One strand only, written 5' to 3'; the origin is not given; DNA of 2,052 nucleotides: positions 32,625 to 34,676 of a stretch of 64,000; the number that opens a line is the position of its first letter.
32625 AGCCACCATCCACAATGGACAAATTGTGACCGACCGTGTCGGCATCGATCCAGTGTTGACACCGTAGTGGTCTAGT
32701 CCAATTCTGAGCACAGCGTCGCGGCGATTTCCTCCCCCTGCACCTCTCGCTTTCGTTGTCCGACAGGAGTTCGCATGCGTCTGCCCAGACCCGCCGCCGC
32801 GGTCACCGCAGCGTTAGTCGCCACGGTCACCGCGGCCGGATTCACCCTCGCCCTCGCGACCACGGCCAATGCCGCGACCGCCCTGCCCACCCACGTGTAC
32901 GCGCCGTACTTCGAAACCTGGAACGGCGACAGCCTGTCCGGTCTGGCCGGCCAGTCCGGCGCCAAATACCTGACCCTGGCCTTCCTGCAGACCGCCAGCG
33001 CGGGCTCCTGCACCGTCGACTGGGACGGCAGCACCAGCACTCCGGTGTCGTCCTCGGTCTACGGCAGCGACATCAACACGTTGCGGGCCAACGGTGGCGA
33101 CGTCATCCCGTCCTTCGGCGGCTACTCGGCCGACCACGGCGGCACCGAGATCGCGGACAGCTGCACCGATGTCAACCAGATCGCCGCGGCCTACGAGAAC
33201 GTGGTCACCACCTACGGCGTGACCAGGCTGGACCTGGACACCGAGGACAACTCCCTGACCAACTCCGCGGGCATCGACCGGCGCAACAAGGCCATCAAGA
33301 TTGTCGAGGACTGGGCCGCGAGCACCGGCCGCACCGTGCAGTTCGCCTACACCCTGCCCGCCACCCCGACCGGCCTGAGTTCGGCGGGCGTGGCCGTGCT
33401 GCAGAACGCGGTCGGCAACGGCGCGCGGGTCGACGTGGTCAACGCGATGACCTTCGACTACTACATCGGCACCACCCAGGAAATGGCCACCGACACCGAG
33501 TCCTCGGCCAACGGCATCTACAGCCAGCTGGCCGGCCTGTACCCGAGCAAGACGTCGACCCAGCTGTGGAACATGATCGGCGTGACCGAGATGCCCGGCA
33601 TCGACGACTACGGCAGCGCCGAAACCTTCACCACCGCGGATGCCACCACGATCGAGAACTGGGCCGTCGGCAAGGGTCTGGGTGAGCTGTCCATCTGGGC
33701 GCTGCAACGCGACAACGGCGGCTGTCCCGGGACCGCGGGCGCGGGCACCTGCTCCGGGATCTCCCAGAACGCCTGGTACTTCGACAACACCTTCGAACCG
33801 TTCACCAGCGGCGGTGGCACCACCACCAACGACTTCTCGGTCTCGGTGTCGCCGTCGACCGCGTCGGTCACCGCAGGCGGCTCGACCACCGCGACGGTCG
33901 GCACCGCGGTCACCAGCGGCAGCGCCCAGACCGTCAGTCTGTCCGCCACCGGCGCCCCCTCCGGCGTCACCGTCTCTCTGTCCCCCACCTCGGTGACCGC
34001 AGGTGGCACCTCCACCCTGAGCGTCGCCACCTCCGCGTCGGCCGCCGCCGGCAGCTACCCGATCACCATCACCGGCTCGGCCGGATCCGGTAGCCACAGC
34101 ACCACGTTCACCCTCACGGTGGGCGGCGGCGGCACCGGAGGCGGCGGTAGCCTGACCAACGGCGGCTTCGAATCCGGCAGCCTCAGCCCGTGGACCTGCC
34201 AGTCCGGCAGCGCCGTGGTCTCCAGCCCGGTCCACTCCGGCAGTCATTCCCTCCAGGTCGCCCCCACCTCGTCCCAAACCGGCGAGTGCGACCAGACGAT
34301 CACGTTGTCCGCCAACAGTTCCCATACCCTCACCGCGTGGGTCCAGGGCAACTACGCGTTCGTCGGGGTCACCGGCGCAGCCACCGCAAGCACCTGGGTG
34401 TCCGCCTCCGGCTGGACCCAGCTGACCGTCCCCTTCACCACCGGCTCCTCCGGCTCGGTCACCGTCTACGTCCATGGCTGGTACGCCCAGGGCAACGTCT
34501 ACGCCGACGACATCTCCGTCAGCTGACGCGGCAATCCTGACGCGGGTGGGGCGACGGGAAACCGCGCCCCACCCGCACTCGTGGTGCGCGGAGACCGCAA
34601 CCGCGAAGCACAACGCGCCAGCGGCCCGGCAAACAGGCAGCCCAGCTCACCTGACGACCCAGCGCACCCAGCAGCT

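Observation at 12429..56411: Highly iterated 13-bp palindrome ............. scattered through coding and intergenic DNA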

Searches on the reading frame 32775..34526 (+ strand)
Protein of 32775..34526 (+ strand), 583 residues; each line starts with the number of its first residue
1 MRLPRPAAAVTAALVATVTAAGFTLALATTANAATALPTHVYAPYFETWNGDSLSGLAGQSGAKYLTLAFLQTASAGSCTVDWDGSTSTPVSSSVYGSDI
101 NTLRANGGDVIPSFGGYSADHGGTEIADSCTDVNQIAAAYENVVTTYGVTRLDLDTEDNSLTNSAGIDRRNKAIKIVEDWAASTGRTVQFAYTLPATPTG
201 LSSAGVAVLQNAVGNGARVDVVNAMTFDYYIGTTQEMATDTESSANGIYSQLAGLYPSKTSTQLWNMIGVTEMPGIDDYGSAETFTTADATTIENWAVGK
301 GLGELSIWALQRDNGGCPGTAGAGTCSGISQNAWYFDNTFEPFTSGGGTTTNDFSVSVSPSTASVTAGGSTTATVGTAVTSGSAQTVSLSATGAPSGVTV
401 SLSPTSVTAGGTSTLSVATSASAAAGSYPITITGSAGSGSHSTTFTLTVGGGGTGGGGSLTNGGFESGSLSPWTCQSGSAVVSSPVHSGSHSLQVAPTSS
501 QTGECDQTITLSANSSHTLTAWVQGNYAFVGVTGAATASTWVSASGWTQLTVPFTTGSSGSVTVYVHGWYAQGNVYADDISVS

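Call 7: search_protein_families(library=pfam, proteins=[window:32775-34526:+])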
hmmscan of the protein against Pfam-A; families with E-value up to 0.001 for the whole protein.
window:32775-34526:+ (583 aa): 2 families
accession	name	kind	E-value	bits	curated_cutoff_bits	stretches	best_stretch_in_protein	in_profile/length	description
PF02018.23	CBM_4_9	-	4e-11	43.9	25.9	1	459-569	3-133/136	Carbohydrate binding domain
PF00704.34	Glyco_hydro_18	-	1.5e-08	35.1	29.6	1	43-243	3-195/317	Glycosyl hydrolases family 18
